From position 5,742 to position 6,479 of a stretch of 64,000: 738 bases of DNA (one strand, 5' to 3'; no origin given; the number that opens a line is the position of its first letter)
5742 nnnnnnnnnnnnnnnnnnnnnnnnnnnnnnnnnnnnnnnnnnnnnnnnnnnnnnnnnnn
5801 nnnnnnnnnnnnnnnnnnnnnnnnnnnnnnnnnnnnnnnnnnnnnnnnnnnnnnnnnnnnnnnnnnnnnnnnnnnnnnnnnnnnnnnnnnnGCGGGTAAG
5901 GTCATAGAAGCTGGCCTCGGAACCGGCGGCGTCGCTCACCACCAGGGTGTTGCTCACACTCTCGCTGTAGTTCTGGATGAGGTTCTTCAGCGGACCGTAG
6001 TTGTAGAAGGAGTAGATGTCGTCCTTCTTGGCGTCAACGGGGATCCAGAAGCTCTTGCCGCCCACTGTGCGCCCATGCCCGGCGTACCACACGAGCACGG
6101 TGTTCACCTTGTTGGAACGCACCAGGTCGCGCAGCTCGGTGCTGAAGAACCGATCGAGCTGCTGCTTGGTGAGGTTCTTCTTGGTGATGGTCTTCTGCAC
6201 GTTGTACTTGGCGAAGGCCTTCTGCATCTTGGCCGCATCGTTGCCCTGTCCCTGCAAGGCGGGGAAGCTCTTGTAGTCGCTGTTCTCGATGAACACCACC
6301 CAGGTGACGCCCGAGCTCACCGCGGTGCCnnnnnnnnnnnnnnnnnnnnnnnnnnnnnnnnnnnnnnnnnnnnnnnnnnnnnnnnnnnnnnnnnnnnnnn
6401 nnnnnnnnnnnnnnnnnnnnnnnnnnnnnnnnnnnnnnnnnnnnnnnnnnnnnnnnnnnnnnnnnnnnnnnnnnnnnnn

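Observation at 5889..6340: Caspase-like domain with catalytic Cys replaced by Ala and no p10-like region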

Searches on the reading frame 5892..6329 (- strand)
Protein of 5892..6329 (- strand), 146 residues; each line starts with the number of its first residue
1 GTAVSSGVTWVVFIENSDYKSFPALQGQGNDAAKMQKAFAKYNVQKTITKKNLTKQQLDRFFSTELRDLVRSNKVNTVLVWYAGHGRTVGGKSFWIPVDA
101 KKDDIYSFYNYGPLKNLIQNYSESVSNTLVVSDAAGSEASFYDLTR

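Call 26: find_related_loci(query=A1, collection=genome_contigs, flank=8000)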
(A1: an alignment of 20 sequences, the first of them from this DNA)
Query A1 (146 aa) in genome_contigs; peptide patterns used: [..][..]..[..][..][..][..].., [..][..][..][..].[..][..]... (x = any residue, [..] = any of these).
599 stretches matched a pattern (row limit reached: there are more); 442 encode a relative of the query (tblastn E <= 1e-3); the best 80 are kept; 80 distinct loci.
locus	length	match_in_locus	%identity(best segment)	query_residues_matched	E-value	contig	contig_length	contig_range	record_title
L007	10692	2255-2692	93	1-146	4e-93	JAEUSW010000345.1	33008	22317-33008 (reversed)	MAG: Flavobacteriales bacterium isolate new MAG-313 k141_1345056, whole genome shotgun sequence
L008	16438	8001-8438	93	1-146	3e-93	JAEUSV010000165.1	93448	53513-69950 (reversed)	MAG: Flavobacteriales bacterium isolate new MAG-312 k141_3815529, whole genome shotgun sequence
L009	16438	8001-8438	92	1-146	7e-93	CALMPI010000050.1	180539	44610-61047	MAG TPA_asm: uncultured Flavobacteriales bacterium isolate SRR2107183_bin.102_CONCOCT_v1.1_MAG genome assembly, contig:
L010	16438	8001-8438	93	1-146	1e-92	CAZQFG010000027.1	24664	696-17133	MAG TPA_asm: uncultured Chryseobacterium sp. isolate SRP107338_co1_43 genome assembly, contig: NODE_1725_length_24664_co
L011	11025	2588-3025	92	1-146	3e-91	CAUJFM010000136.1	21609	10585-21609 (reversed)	MAG: Bacteroidota bacterium isolate KLAP54 genome assembly, contig: KLAP54_840219, whole genome shotgun sequence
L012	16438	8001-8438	91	1-146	1e-90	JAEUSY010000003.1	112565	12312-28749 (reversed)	MAG: Flavobacteriales bacterium isolate new MAG-315 k141_1995388, whole genome shotgun sequence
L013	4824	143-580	91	1-146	2e-90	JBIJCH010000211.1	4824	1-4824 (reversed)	MAG: Flavobacteriales bacterium isolate ME2006-08-18D11_3300042945_group2_bin231 Rohwer_bin944_scaffold_24325_c1, whole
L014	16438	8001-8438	92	1-146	2e-90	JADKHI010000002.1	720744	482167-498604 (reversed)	MAG: Flavobacteriales bacterium isolate Skiv_18-Q3-R9-52_BAT3C.268 tig00002164-10-7206380, whole genome shotgun sequence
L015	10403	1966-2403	89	1-146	3e-89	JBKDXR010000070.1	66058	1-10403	MAG: Flavobacteriales bacterium isolate samp_4376_concoct_992 samp_4376_751539, whole genome shotgun sequence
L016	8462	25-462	90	1-146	2e-89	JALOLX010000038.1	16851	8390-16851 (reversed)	MAG: Flavobacteriales bacterium isolate Prado036 scaffold_15965, whole genome shotgun sequence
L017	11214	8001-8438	88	1-146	1e-88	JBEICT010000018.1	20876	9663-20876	MAG: Flavobacteriales bacterium isolate Sample-101-S75-bin-153 Sample_101_S75-bin_153-k141_1164623, whole genome shotgun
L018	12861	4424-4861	87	1-146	3e-88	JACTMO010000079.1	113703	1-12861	MAG: Bacteroidetes bacterium isolate BJ7 scaffold_148, whole genome shotgun sequence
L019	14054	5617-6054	86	1-146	2e-87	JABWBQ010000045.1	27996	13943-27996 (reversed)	MAG: Flavobacteriales bacterium isolate MAG_34 scaffold_1537, whole genome shotgun sequence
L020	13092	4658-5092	86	1-145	7e-87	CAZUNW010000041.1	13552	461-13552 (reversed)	MAG TPA_asm: uncultured Chryseobacterium sp. isolate SRP193358_co1_73 genome assembly, contig: NODE_12572_length_13552_c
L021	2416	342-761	78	7-146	2e-78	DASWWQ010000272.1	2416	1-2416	MAG TPA_asm: Flavobacteriales bacterium isolate SMAG_U3660 k141_907994, whole genome shotgun sequence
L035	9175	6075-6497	70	6-146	1e-69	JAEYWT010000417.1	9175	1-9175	MAG: Bacteroidetes bacterium isolate OH_CBlB_283 k127_2941972, whole genome shotgun sequence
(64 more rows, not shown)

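Call 37: predict_structure(alignment_id=A1)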
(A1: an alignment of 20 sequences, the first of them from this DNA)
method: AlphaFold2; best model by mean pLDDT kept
length: 146 residues; sequences in the alignment: 20
mean_pLDDT: 79.1   pTM: 0.75
mean pLDDT of the five models: 79.1, 78.3, 77.0, 75.9, 75.0
residues with pLDDT >= 90: 41; 70-90: 80; 50-70: 10; < 50: 15
segments of 3 or more residues with pLDDT < 50: 1-3, 136-146
pLDDT, mean of each block of 10 residues (from residue 1): 62 88 74 82 90 92 93 90 78 86 88 79 80 51 37
secondary structure, 60 per line:
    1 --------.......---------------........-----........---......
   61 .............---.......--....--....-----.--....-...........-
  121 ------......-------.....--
elements in order: E9-15 H31-38 E44-51 H55-73 E77-83 E86-89 E92-95 H111-119 E127-132 H140-144
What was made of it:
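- Checked: An AlphaFold model of the last 146 aa (pLDDT 79) gives β1-α1-β2-α2-β3-hairpin-α3-β4 (call 37).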

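Call 39: fold_search(model_id=the predicted structure, library=pdb)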
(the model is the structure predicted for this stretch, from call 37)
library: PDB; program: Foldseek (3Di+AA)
matches with E <= 10: 1471; with E <= 0.001: 44
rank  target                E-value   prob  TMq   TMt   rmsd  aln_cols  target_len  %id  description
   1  6h4a                  9.5e-07  1.00  0.63  0.29   3.6       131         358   20  Human MALT1(329-728) in complex with MLT-748 (released 2019-02-13)
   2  7ak0_B                3.1e-06  1.00  0.57  0.25   4.6       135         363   18  Human MALT1(329-729) in complex with a chromane urea containing inhibitor (released 2020-12-09)
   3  7a41_B                3.6e-06  1.00  0.61  0.27   5.1       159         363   18  MALT1 in complex with a NVS-MALT1 chemical probe (released 2020-12-02)
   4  7ak0_A                4.6e-06  1.00  0.55  0.25   5.0       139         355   19  Human MALT1(329-729) in complex with a chromane urea containing inhibitor (released 2020-12-09)
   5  7ak1                  5.2e-06  1.00  0.57  0.27   4.5       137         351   20  Human MALT1(329-729) in complex with a chromane urea containing inhibitor (released 2020-12-09)
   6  9mkc_A                6.7e-06  1.00  0.63  0.28   3.2       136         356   18  Crystal structure of MALT1 in complex with an allosteric inhibitor (released 2025-10-29)
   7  6f7i_A                6.7e-06  1.00  0.61  0.27   4.1       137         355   18  human MALT1(329-728) IN COMPLEX WITH MLT-747 (released 2019-01-02)
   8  6yn8                  6.7e-06  1.00  0.55  0.25   4.7       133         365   19  Human MALT1(334-719) in complex with a tetrazole containing compound (released 2020-06-24)
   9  3v4o_A                7.1e-06  1.00  0.61  0.40   4.0       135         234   20  Human MALT1 (caspase domain) in complex with an irreversible peptidic inhibitor (released 2012-03-14)
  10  4i1p_A                7.6e-06  1.00  0.61  0.26   4.0       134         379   20  Human MALT1 (caspase-IG3) in complex with activity based-probe (released 2014-07-09)
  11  3uo8_B                9.1e-06  1.00  0.57  0.25   4.6       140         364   19  Crystal structure of the MALT1 paracaspase (P1 form) (released 2011-12-21)
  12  3uo8_C                9.7e-06  1.00  0.67  0.29   3.0       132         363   20  Crystal structure of the MALT1 paracaspase (P1 form) (released 2011-12-21)
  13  6f7i_B                9.7e-06  1.00  0.63  0.27   4.6       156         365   18  human MALT1(329-728) IN COMPLEX WITH MLT-747 (released 2019-01-02)
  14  8v4x_D                1.0e-05  1.00  0.62  0.27   4.0       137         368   18  Structure of MALT1 in complex with an allosteric inhibitor (released 2024-05-01)
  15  6yn9                  1.2e-05  1.00  0.64  0.29   3.5       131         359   19  MALT1(329-728) in complex with a sulfonamide containing compound (released 2020-06-24)
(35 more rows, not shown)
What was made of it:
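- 5925..6311 (-): p20-like half of a caspase domain (β1-β4). His codon at 6075-6077; Ala at the Cys position, codon 5925-5927. AlphaFold and Foldseek match to MALT1 and caspase p20 chains (calls 37, 39).
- On Peptidase C14 / caspase-hemoglobinase fold (Pfam PF00656): All of the Foldseek top 50 are MALT1 or caspases, best E 1e-6 (calls 37, 39).
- Closest known: MALT1 paracaspase / caspase large. Same: The window domain is co-extensive with the caspase-1 p20 chain, which aligns over 145 columns (call 39).
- Checked: Foldseek places it with MALT1 paracaspase (E 1e-6, TMq up to 0.67) and with the p20 chains of caspase-1, -11, -3 and -2; all of the top 50 hits are caspase-family (call 39).
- The AlphaFold model matches MALT1 and caspase p20 chains in Foldseek (calls 37, 39).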
